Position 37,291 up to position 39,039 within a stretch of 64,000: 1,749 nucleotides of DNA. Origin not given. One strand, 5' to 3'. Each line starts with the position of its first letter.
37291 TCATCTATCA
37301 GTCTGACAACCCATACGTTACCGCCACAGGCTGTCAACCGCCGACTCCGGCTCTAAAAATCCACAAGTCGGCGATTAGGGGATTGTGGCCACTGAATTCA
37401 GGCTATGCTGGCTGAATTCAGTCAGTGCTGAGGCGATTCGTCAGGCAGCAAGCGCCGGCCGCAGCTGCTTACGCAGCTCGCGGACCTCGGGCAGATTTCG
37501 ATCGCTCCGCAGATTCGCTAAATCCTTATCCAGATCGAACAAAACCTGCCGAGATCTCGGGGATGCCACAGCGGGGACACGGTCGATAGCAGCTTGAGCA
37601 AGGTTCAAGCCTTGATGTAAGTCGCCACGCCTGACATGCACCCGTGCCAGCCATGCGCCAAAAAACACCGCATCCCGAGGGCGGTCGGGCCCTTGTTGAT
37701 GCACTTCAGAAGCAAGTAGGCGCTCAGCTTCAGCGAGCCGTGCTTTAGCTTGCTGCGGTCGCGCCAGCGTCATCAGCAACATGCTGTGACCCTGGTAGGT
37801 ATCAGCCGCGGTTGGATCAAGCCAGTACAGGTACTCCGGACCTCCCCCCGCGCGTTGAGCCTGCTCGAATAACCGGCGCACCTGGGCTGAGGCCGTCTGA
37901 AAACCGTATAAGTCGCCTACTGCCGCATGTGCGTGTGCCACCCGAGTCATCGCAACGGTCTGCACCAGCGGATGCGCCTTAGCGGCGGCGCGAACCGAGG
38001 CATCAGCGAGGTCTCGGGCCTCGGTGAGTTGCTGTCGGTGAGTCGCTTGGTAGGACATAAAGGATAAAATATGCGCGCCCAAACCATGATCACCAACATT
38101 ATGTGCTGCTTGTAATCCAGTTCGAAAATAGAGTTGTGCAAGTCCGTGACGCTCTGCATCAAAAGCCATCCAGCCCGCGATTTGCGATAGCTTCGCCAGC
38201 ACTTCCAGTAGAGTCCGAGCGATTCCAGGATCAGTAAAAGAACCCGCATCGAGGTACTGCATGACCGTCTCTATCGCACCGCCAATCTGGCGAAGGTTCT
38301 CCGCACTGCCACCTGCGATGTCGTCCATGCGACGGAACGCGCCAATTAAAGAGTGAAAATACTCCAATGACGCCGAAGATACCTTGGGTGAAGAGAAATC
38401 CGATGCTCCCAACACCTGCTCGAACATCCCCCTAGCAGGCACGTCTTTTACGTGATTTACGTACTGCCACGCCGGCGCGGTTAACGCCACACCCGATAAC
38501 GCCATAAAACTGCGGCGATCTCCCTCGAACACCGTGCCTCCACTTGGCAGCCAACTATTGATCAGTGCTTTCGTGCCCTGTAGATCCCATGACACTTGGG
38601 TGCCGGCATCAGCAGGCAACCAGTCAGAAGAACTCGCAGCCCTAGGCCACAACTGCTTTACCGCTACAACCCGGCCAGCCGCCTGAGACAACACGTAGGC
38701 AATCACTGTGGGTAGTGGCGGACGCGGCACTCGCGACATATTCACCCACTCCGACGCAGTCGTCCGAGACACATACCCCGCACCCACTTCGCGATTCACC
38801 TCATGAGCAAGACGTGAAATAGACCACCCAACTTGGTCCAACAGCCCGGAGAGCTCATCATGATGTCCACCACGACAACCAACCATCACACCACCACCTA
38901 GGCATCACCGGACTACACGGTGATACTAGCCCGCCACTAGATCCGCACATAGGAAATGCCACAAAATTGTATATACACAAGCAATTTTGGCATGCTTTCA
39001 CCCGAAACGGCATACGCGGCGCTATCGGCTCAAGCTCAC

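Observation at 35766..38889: Tandem paralogous HTH + TPR-like regulators (RNPP/AimR-like architecture) inserted in a conserved synteny block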

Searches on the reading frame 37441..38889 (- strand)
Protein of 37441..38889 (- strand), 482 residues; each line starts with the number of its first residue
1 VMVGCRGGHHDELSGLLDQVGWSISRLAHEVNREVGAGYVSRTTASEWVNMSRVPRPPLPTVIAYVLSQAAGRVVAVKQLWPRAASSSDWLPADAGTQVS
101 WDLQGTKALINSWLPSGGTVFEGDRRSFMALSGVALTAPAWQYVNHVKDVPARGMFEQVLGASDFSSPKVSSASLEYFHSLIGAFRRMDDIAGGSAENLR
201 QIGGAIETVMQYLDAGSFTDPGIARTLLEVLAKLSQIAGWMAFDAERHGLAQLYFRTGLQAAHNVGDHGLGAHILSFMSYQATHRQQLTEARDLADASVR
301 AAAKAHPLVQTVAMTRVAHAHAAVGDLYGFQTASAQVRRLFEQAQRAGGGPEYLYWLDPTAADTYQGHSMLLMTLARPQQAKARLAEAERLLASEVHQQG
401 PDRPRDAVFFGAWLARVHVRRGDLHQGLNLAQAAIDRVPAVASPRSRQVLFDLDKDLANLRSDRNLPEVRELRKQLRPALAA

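Call 7: search_protein_families(library=pfam, proteins=[window:37441-38889:-], max_evalue=0.01)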
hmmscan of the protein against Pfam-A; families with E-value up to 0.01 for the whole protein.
window:37441-38889:- (482 aa): 0 families

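Call 8: search_protein_families(library=ncbifam, proteins=[window:37441-38889:-], max_evalue=1)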
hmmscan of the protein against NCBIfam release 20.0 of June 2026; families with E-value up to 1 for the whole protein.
window:37441-38889:- (482 aa): 4 families
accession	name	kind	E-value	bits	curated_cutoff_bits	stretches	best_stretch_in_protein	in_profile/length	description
NF053720.1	NsdA_fam_reg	subfamily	3.6e-71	240.9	75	1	12-474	2-431/432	NsdA family TPR-like regulatory protein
NF050130.1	TransRepNsdA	equivalog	1.9e-35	122.4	830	1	12-476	6-471/480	transcriptional repressor NsdA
NF050135.1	DNAbindNdsB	equivalog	6.8e-25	87.6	700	1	11-479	7-480/482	DNA-binding protein NsdB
NF046037.1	carphisopro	domain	7.5e-05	22.9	38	1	16-75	4-53/54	carph-isopro domain-containing protein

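Call 9: search_protein_families(library=padloc, proteins=[window:37441-38889:-], max_evalue=1)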
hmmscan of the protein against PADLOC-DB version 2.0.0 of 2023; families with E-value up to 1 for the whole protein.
window:37441-38889:- (482 aa): 0 families

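Call 13: find_homologous_proteins(query=window:37441-38889:-)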
Query window:37441-38889:- (482 aa): 61 proteins with E <= 0.001 among 8000 candidates.
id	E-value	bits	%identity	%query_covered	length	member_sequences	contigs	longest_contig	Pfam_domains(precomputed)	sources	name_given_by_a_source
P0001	0.0e+0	1071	100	100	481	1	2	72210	PF27520.1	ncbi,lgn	-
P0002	1.2e-279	946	89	100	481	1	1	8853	PF27520.1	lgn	-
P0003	1.3e-209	715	70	98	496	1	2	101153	PF27520.1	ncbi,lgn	-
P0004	1.3e-198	679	65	100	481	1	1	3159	PF27520.1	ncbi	ncbi:MAG: hypothetical protein ACRDPW_10410 [Mycobacteriales bacterium]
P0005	1.1e-192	659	64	99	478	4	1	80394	PF27520.1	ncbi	-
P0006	1.3e-178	613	62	96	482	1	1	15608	PF27520.1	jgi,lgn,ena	-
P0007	1.3e-176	606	61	97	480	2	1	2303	PF27520.1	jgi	jgi:hypothetical protein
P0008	1.8e-170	586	58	99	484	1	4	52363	PF27520.1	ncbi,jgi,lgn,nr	ncbi:MAG: hypothetical protein DLM55_09430 [Acidimicrobiales bacterium]|nr:MAG: hypothetical protein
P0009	8.9e-169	581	57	99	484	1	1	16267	PF27520.1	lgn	-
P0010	3.8e-166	572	57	99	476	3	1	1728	PF27520.1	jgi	jgi:hypothetical protein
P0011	2.4e-161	556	60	90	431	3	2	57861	-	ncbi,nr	ncbi:MAG: hypothetical protein DLM55_11310 [Acidimicrobiales bacterium]|nr:MAG: hypothetical protein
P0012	9.4e-159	548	55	100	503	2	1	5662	-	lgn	-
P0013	1.5e-155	537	54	98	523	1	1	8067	PF27520.1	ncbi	-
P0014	2.9e-155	536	53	99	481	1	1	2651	PF27520.1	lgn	-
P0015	4.9e-129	450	58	76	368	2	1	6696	-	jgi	-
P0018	1.4e-118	415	44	99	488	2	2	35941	PF27520.1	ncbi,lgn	ncbi:MAG: hypothetical protein ACRDRU_09060 [Pseudonocardiaceae bacterium]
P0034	3.6e-63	232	36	98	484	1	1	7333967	PF27520.1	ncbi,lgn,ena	-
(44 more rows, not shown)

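Call 15: find_encoding_contigs(protein=P0001, flank=10000, max_places=4)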
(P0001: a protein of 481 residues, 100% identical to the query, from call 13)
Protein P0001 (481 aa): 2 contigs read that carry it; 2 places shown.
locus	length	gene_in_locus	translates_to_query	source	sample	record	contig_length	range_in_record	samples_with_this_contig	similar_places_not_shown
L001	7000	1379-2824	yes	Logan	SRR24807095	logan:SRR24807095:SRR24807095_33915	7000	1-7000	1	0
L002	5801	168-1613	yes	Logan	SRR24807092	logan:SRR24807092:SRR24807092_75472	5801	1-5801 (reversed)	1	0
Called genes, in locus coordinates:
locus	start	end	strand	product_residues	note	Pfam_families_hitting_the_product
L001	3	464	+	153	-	?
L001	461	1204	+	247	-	PF11361:DUF3159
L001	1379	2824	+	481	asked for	PF27520:SP15_N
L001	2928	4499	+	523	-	PF27520:SP15_N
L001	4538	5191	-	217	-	PF02254:TrkA_N, PF02080:TrkA_C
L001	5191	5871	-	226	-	PF02254:TrkA_N, PF02080:TrkA_C (faint)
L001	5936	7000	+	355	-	?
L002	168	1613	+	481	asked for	PF27520:SP15_N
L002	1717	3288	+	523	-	PF27520:SP15_N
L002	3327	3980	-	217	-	PF02254:TrkA_N, PF02080:TrkA_C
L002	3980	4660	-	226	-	PF02254:TrkA_N, PF02080:TrkA_C (faint)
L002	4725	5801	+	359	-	?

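Call 28: predict_structure(alignment_id=A1)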
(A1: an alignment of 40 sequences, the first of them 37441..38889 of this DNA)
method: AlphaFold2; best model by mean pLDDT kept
length: 482 residues; sequences in the alignment: 40
mean_pLDDT: 90.2   pTM: 0.91
mean pLDDT of the five models: 90.2, 89.9, 89.2, 88.9, 88.8
residues with pLDDT >= 90: 369; 70-90: 82; 50-70: 16; < 50: 15
segments of 3 or more residues with pLDDT < 50: 1-7, 116-123
pLDDT, mean of each block of 10 residues (from residue 1): 42 93 95 89 93 91 95 93 90 92 94 57 70 95 95 90 80 94 93 86 93 91 95 97 94 97 97 98 95 98 97 98 97 98 95 93 96 91 94 86 86 96 93 89 89 90 73 88 77
secondary structure, 60 per line:
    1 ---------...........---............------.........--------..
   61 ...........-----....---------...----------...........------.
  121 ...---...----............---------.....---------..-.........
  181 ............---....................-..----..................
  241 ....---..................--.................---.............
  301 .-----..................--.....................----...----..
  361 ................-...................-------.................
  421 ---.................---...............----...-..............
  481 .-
elements in order: H10-20 H24-35 H42-50 H59-71 H77-80 E90-92 H103-113 H120-123 E127-129 H134-145 H155-159 H172-192 H196-215 H223-244 H248-265 H268-284 H288-301 H307-324 H327-347 H359-376 H378-396 H404-420 H424-440 H444-458 H467-481

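Call 34: fold_search(model_id=the predicted structure, library=pdb)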
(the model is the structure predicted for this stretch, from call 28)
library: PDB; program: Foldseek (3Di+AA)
matches with E <= 10: 1251; with E <= 0.001: 0
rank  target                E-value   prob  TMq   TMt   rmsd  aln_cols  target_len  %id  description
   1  1hz4                  1.6e-03  1.00  0.33  0.41  12.7       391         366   13  CRYSTAL STRUCTURE OF TRANSCRIPTION FACTOR MALT DOMAIN III (released 2001-11-28)
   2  5a6c_B                3.3e-03  1.00  0.37  0.45   7.1       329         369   10  Concomitant binding of Afadin to LGN and F-actin directs planar spindle orientation (released 2015-12-30)
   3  7ai4_B                5.2e-03  1.00  0.29  0.51   8.1       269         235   16  Crystal structure of the KLC1-TPR domain truncated from its nonTPR region ([A1-B6]-Delta-nonTPR fragment) (released 2021-10-06)
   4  4g2v_A                6.0e-03  1.00  0.30  0.43  11.4       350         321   12  Structure complex of LGN binding with FRMPD1 (released 2013-01-23)
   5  6swu_C                6.8e-03  1.00  0.33  0.48   8.1       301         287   15  Crystal structure of the TPR domain of KLC1 in complex with an engineered high-affinity cargo peptide. (released 2020-09-30)
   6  8rw5                  6.8e-03  1.00  0.40  0.24  22.0       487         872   14  Symmetry expansion of dimeric transmembrane anti-sigma factor DdvA (released 2024-11-06)
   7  5a7d_H                7.1e-03  1.00  0.32  0.41   8.4       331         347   12  Tetrameric assembly of LGN with Inscuteable (released 2016-08-03)
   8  4a1s_B                7.7e-03  1.00  0.36  0.47   7.5       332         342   11  Crystallographic structure of the Pins:Insc complex (released 2012-03-28)
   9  6hc2_S                1.3e-02  1.00  0.36  0.45  12.0       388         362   12  Crystal structure of NuMA/LGN hetero-hexamers (released 2019-05-29)
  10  7ep7_A                1.3e-02  1.00  0.39  0.52   6.8       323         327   12  The complex structure of Gpsm2 and Whirlin (released 2022-05-04)
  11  5a6c_A                1.5e-02  1.00  0.37  0.46   6.9       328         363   10  Concomitant binding of Afadin to LGN and F-actin directs planar spindle orientation (released 2015-12-30)
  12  6f9i_A                1.5e-02  1.00  0.28  0.46  11.3       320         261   12  Crystal structure of KLC2 bound to the second tryptophan-acidic motif peptide from calsyntenin-1 (released 2018-09-05)
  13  6ejn_A                1.5e-02  1.00  0.27  0.43  12.6       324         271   12  The KLC2 TPR domain bound to the JIP3 leucine zipper domain (released 2018-09-05)
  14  9pkq_A                1.5e-02  0.99  0.31  0.31  18.8       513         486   11  Structure of the cytoplasmic domain of unliganded human Tom70, open and closed conformations (released 2026-03-18)
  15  6fv0_A                1.7e-02  1.00  0.37  0.60   6.5       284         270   14  Crystal structure of the TPR domain of KLC1 in complex with the C-terminal peptide of torsinA (released 2018-03-28)
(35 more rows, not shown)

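Call 39: search_solved_structures(query=A1, max_evalue=10)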
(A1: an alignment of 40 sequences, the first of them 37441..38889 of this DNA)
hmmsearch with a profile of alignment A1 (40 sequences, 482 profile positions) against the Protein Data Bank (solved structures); distinct sequences matched with E-value up to 10: 7.
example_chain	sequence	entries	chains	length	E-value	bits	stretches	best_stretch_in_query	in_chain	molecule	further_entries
8vx7_A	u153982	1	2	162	0.021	17.1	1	380-464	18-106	CID7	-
1sj7_A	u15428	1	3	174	0.026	16.8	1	135-238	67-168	Talin 1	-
8gac_A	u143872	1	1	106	0.049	15.8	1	391-466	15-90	CTLA-4 binder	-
9k7w_A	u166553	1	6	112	0.25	13.5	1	378-479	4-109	C3-Ni1-HH*3-18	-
8tac_A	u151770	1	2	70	0.58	12.3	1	12-67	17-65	DBP48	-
5cwn_A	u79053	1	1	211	0.88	11.7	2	285-343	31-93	Designed helical repeat protein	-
8znl_A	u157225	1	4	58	1.3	11.1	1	422-479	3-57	PD-L1 de novo binder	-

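Call 41: fold_search(model_id=the predicted structure, library=viral)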
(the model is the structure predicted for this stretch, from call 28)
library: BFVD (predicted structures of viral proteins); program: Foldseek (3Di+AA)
matches with E <= 10: 466; with E <= 0.001: 0
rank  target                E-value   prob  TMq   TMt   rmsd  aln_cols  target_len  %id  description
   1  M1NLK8                5.5e-03  1.00  0.35  0.47  20.2       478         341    9  Repeat protein [Moumouvirus goulette]
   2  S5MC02                1.8e-02  1.00  0.30  0.34  24.2       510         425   10  (no name in the UniProt tables at hand)
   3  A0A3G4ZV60            2.4e-02  0.75  0.18  0.18  25.8       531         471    9  Uncharacterized protein [Barrevirus sp.]
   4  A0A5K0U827            2.5e-02  0.99  0.24  0.32  15.7       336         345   10  Gamma-soluble NSF attachment protein (Fragment) [Yasminevirus sp. GU-2018]
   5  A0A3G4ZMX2            3.6e-02  0.85  0.21  0.14  28.0       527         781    9  RING-type domain-containing protein [Terrestrivirus sp.]
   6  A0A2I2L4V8            4.4e-02  0.98  0.31  0.30  25.1       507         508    9  Tetratricopeptide repeat protein [Orpheovirus IHUMI-LCC2]
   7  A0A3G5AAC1            5.6e-02  0.82  0.23  0.24  26.9       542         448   11  UDP-N-acetylglucosamine--peptide N-acetylglucosaminyltransferase SPINDLY [Hyperionvirus sp.]
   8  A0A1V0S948            6.1e-02  0.97  0.20  0.23  13.2       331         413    8  TPR repeat protein [Catovirus CTV1]
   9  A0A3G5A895            7.7e-02  1.00  0.25  0.45  10.8       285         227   12  Tetratricopeptide repeat protein [Hyperionvirus sp.]
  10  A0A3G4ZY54            8.0e-02  0.98  0.24  0.32  15.2       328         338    6  Uncharacterized protein [Faunusvirus sp.]
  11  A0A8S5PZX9            8.7e-02  1.00  0.36  0.30   7.6       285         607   12  Serine-pyruvate aminotransferase [Siphoviridae sp. ctOCb13]
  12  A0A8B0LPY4            9.1e-02  1.00  0.29  0.50   8.2       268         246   14  Tetratricopeptide repeat protein [uncultured archaeal virus]
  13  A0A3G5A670            1.1e-01  0.30  0.15  0.12  23.3       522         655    9  Uncharacterized protein [Harvfovirus sp.]
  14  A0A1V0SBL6            1.2e-01  0.92  0.23  0.33  12.6       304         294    9  Gamma-soluble NSF attachment protein [Catovirus CTV1]
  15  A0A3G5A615            1.2e-01  0.54  0.19  0.22  26.1       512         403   11  Sel1 repeat family protein [Hyperionvirus sp.]
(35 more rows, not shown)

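Call 45: find_encoding_contigs(protein=P0005, flank=8000, max_places=2)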
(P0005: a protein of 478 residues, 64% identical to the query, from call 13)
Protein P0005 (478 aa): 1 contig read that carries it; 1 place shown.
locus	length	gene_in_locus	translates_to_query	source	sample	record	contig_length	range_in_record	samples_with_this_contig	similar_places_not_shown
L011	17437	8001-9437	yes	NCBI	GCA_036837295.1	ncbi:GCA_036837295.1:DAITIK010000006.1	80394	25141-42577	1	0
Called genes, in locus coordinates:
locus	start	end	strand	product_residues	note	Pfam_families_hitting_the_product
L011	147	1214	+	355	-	PF04055:Radical_SAM, PF06463:Mob_synth_C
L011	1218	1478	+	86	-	PF02597:ThiS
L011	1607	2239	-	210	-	PF01370:Epimerase, PF05368:NmrA, PF13460:NAD_binding_10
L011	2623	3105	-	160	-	PF00578:AhpC-TSA, PF08534:Redoxin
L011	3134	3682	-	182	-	-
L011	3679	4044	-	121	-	PF18029:Glyoxalase_6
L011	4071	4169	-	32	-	-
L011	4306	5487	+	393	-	PF01266:DAO, PF01494:FAD_binding_3 (faint), PF13738:Pyr_redox_3 (faint), PF01593:Amino_oxidase (weak)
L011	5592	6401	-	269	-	PF08543:Phos_pyr_kin, PF00294:PfkB (weak)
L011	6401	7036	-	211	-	PF02581:TMP-TENI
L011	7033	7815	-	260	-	PF02110:HK, PF08543:Phos_pyr_kin (weak), PF01256:Carb_kinase (weak)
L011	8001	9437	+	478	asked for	PF27520:SP15_N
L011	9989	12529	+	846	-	PF01590:GAF, PF13185:GAF_2, PF13492:GAF_3, PF00990:GGDEF, PF00563:EAL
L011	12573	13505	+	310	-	PF00892:EamA (weak)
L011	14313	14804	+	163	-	PF13452:FAS1_DH_region, PF22622:MFE-2_hydrat-2_N (weak)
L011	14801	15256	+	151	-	PF01575:MaoC_dehydratas, PF13452:FAS1_DH_region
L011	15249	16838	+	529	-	PF13231:PMT_2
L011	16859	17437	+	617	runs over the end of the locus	-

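Call 46: find_encoding_contigs(protein=P0018, flank=8000, max_places=2)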
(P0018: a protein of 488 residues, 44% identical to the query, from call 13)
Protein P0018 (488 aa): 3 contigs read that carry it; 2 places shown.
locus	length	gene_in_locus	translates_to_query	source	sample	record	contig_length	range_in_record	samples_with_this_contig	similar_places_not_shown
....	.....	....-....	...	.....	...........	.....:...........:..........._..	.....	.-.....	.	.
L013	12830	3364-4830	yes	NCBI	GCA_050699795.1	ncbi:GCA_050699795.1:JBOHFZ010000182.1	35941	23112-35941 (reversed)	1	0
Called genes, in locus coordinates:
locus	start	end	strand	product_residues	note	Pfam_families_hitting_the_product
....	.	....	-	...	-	?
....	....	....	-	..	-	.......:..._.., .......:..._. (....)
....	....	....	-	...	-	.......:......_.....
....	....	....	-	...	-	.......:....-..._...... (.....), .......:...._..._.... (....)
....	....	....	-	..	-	-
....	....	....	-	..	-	-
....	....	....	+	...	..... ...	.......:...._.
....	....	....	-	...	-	-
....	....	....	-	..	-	-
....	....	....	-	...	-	-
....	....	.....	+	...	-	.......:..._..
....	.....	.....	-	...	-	-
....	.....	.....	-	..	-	-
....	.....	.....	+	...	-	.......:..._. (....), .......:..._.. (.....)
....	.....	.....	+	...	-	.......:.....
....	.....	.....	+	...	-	-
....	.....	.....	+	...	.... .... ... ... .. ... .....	-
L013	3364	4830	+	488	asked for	PF27520:SP15_N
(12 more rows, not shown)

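Call 47: find_encoding_contigs(protein=P0034, flank=8000, max_places=2)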
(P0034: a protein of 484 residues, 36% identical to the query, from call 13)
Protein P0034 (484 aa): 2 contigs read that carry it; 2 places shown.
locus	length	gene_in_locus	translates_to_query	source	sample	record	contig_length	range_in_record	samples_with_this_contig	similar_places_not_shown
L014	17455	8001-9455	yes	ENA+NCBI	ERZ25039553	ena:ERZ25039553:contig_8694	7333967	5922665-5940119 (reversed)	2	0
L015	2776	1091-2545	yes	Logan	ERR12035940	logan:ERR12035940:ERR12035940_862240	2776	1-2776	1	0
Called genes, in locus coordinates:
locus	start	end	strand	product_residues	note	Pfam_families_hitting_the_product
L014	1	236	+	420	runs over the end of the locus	-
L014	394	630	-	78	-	-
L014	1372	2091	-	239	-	-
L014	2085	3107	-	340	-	PF13439:Glyco_transf_4 (weak), PF00534:Glycos_transf_1 (weak)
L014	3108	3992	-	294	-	PF00587:tRNA-synt_2b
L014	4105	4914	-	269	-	PF13276:HTH_21, PF00665:rve, PF13683:rve_3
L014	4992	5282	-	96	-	PF01527:HTH_Tnp_1, PF07989:Cnn_1N (faint), PF13542:HTH_Tnp_ISL3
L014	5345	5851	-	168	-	-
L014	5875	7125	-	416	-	PF01941:AdoMet_Synthase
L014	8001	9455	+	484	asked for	PF27520:SP15_N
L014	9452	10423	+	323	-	PF00890:FAD_binding_2 (weak), PF01266:DAO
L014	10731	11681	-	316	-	PF02146:SIR2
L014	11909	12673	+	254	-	PF02754:CCG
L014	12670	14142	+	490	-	PF02589:LUD_dom, PF13187:Fer4_9 (faint), PF13183:Fer4_8, PF13237:Fer4_10 (faint), PF13534:Fer4_17 (weak), PF11870:LutB_C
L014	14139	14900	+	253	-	PF02589:LUD_dom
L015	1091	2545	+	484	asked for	PF27520:SP15_N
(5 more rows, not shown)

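Call 56: find_encoding_contigs(protein=P0002, flank=8000, max_places=2)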
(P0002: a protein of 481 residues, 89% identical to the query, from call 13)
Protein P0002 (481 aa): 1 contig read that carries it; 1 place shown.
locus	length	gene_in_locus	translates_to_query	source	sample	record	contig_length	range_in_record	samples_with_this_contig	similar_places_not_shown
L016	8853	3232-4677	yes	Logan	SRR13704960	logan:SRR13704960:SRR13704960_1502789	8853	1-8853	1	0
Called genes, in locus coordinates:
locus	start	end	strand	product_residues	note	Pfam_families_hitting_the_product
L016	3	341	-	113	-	?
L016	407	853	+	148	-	PF00692:dUTPase, PF22769:DCD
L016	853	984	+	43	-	-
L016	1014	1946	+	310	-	PF12502:DUF3710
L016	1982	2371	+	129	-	-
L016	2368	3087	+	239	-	PF11361:DUF3159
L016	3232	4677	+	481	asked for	PF27520:SP15_N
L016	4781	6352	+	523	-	PF27520:SP15_N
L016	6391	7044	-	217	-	PF02254:TrkA_N, PF02080:TrkA_C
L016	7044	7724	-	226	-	PF02254:TrkA_N, PF02080:TrkA_C (faint)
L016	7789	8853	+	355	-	?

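Call 63: search_protein_families(library=phrogs, proteins=[window:37441-38889:-], max_evalue=0.1)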
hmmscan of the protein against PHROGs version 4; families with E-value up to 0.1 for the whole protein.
window:37441-38889:- (482 aa): 1 family
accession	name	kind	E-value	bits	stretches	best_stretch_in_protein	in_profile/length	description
phrog_10886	-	transcription regulation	5.6e-57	194.7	1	10-481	5-454/457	transcriptional regulator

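Call 65: search_dna_similar(query=window:37441-38889:-, collection=phages, mode=protein, max_rows=25)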
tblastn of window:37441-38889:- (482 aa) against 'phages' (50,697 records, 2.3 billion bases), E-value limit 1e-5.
Records with a match: 7; places in all: 7; records where one place covers at least 80% of the query: 5.
Best place of each record, by identity: <60% 7.
By first word of the organism name: Streptomyces 7.
By host as written in the record: Streptomyces griseus ATCC 10137 2; Streptomyces mirabilis NRRL B-2400 2; Streptomyces venezuelae 2; Streptomyces viridochromogenes DSM40736 1.
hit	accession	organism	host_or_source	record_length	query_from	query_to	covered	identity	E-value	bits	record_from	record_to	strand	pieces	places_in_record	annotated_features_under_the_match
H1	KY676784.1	Streptomyces phage ToastyFinz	Streptomyces viridochromogenes DSM40736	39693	5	476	98%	25.8%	6e-14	81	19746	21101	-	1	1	hypothetical protein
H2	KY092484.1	Streptomyces phage Raleigh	Streptomyces griseus ATCC 10137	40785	10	471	96%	24.6%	1e-11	74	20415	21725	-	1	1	helix-turn-helix DNA binding protein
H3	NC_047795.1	Streptomyces phage Raleigh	Streptomyces griseus ATCC 10137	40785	10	471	96%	24.6%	1e-11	74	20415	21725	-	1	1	transcriptional regulator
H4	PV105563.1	Streptomyces phage Tubberson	Streptomyces mirabilis NRRL B-2400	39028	7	457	94%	24.4%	6e-11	71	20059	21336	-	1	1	25: helix-turn-helix DNA binding domain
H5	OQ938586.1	Streptomyces phage SoJo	Streptomyces mirabilis NRRL B-2400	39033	7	457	94%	24.4%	6e-11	71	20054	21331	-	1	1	25: helix-turn-helix DNA binding domain protein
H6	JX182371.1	Streptomyces phage SV1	Streptomyces venezuelae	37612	151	458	64%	25.1%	9e-12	74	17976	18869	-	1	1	helix-turn-helix DNA binding protein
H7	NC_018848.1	Streptomyces phage SV1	Streptomyces venezuelae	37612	151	458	64%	25.1%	9e-12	74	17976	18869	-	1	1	transcriptional regulator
